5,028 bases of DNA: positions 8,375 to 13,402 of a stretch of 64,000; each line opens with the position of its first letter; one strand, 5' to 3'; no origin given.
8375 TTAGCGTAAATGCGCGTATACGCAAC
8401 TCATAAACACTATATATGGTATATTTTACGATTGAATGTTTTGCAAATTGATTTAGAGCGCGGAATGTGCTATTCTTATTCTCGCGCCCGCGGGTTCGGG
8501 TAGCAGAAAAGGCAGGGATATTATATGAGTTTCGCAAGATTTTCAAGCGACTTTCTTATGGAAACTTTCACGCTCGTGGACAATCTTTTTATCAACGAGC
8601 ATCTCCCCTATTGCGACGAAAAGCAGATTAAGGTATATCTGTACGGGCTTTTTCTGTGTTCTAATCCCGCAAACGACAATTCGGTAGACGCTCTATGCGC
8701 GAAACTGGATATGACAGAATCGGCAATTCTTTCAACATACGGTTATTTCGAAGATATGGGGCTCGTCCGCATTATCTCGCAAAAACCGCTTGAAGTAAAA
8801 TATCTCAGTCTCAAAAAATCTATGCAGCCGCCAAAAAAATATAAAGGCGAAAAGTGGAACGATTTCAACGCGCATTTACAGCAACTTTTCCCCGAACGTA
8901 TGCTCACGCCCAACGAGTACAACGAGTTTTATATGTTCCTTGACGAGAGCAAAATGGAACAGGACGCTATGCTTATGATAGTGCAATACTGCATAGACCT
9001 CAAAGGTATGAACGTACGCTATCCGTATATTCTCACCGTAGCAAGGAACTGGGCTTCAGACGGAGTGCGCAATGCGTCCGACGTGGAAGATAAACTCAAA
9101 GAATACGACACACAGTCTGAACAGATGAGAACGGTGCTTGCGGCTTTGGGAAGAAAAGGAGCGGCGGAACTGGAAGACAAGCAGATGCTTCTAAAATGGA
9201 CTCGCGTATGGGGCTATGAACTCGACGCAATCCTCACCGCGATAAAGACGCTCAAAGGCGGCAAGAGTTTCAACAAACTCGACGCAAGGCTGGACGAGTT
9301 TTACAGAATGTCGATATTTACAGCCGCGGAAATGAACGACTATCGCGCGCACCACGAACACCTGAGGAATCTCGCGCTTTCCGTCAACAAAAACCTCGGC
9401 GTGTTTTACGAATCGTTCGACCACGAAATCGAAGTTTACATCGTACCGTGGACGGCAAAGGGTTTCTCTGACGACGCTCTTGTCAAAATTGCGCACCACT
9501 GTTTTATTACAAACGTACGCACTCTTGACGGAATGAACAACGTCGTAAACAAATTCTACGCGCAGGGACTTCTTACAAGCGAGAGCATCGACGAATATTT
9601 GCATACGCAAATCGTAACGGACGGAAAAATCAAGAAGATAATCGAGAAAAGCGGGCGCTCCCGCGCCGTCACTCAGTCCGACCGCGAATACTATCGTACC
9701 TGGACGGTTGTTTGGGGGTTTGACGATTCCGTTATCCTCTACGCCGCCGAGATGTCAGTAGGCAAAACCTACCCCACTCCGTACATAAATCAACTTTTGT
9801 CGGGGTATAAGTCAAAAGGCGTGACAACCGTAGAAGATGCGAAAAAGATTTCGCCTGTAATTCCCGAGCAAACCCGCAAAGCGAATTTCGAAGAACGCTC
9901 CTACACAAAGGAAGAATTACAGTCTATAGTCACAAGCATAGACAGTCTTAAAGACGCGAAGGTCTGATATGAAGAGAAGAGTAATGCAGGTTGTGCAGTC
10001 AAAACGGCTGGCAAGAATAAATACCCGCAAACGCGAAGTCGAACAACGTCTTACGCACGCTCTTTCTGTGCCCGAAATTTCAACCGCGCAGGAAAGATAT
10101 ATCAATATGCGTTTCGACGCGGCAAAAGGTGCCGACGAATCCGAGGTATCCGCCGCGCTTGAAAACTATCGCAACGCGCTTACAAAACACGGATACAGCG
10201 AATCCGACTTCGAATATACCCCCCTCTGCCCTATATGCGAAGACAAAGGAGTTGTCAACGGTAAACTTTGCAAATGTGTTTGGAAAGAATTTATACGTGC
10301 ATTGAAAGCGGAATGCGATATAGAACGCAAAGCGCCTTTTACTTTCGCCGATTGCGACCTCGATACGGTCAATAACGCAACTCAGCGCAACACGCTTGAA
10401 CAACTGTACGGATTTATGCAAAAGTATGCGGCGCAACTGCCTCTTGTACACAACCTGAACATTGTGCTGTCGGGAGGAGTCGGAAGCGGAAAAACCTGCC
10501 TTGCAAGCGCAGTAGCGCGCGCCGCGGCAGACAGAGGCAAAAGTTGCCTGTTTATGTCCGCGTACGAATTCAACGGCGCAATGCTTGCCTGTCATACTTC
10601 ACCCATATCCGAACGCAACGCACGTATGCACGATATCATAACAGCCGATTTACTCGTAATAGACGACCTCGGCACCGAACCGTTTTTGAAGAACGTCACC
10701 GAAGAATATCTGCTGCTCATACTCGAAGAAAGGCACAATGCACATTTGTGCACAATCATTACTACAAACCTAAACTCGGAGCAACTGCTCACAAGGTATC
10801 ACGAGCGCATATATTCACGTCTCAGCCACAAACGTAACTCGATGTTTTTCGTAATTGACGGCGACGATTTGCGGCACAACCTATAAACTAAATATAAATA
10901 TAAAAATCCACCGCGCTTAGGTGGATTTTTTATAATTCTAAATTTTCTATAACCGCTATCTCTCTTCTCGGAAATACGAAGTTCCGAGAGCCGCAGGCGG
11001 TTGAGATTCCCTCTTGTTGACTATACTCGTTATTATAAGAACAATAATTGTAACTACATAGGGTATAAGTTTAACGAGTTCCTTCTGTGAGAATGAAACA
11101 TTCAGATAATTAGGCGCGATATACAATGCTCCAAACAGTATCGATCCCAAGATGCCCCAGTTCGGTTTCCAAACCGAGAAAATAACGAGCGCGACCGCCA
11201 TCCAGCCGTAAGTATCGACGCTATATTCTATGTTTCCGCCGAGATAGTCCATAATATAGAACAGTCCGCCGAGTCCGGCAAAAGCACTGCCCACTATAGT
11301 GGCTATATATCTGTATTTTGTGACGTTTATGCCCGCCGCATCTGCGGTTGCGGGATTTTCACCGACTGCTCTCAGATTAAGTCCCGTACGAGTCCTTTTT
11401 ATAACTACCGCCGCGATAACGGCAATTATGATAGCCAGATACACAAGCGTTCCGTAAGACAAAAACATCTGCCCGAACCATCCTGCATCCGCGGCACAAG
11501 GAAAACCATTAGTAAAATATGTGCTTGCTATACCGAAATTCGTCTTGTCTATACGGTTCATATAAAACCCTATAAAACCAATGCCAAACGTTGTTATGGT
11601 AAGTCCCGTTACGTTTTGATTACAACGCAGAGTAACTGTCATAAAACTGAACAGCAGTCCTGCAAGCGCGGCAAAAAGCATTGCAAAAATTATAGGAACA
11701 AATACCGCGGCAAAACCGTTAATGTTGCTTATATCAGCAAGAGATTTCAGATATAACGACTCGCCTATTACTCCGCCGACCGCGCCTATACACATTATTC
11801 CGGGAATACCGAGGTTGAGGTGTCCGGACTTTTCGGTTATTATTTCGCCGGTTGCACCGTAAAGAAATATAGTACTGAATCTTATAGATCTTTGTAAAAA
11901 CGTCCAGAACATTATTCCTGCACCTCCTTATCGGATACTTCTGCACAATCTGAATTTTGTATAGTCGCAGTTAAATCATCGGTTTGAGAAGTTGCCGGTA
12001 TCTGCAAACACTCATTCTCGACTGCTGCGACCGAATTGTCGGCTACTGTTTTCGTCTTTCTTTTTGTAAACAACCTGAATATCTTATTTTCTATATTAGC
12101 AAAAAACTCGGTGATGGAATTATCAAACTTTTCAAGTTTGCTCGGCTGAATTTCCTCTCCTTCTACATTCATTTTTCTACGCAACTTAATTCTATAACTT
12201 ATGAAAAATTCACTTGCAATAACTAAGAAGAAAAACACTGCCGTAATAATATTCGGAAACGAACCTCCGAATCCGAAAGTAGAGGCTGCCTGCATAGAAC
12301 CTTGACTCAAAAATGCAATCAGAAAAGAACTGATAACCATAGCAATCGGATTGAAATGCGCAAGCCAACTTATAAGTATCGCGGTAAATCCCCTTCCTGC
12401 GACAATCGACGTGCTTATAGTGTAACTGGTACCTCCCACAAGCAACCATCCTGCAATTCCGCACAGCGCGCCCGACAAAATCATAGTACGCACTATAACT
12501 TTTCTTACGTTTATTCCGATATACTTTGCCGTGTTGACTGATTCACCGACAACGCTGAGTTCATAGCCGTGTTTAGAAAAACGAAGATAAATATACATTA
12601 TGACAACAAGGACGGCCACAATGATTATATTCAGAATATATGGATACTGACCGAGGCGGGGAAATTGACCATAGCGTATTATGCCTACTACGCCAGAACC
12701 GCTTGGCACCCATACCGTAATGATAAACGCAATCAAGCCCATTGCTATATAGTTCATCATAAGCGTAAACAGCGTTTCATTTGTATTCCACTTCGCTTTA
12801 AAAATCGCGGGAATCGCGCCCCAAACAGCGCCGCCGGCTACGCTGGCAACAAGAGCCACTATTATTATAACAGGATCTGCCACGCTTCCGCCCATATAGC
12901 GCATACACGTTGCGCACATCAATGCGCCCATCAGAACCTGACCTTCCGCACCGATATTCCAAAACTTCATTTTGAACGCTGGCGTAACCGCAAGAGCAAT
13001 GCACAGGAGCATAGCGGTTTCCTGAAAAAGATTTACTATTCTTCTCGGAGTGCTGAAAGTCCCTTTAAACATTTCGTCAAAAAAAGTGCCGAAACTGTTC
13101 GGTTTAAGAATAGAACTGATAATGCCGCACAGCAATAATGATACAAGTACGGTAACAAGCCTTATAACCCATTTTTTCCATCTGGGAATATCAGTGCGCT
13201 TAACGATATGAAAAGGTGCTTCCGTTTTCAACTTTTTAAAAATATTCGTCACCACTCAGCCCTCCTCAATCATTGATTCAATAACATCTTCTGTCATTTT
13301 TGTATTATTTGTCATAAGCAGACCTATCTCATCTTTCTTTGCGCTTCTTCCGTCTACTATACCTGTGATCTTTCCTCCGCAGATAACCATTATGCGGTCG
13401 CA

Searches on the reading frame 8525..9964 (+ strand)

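Call 48: search_protein_families(library=pfam, proteins=[window:8525-9964:+], max_evalue=0.00001)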
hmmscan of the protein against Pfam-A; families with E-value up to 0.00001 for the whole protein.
window:8525-9964:+ (480 aa): 1 family
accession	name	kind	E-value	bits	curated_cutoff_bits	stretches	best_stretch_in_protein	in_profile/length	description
PF07261.16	DnaB_2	-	1.8e-31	108.1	22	2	124-190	9-73/74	Replication initiation and membrane attachment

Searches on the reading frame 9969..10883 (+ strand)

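Call 48: search_protein_families(library=pfam, proteins=[window:9969-10883:+], max_evalue=0.00001)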
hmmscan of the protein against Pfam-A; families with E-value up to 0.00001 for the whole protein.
window:9969-10883:+ (305 aa): 1 family
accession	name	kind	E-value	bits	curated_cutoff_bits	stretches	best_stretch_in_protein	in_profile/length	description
PF01695.23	IstB_IS21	-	1.8e-13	51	24.1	1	162-272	92-198/238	IstB-like ATP binding protein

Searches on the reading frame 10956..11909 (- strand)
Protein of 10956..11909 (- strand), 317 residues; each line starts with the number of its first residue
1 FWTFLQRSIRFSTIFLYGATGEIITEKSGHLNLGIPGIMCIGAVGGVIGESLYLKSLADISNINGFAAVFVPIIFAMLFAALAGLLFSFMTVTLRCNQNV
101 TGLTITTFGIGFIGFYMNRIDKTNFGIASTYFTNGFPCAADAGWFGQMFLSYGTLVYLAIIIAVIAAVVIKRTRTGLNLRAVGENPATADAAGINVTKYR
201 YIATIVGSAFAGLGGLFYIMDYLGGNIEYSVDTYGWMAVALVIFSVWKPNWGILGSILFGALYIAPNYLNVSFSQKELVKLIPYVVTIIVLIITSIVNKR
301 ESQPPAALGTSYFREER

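Call 48: search_protein_families(library=pfam, proteins=[window:10956-11909:-], max_evalue=0.00001)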
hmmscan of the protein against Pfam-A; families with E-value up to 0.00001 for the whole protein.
window:10956-11909:- (317 aa): 1 family
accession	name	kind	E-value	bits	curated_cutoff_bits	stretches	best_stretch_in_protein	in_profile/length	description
PF02653.21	BPD_transp_2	-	2e-34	119.4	26.8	1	8-291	5-269/269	Branched-chain amino acid transport system / permease component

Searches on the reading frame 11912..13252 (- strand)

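Call 48: search_protein_families(library=pfam, proteins=[window:11912-13252:-], max_evalue=0.00001)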
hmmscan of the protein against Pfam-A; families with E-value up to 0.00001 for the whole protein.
window:11912-13252:- (446 aa): 1 family
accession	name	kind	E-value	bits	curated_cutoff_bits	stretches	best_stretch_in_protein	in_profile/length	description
PF02653.21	BPD_transp_2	-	5.5e-31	108.1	26.8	1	72-344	2-264/269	Branched-chain amino acid transport system / permease component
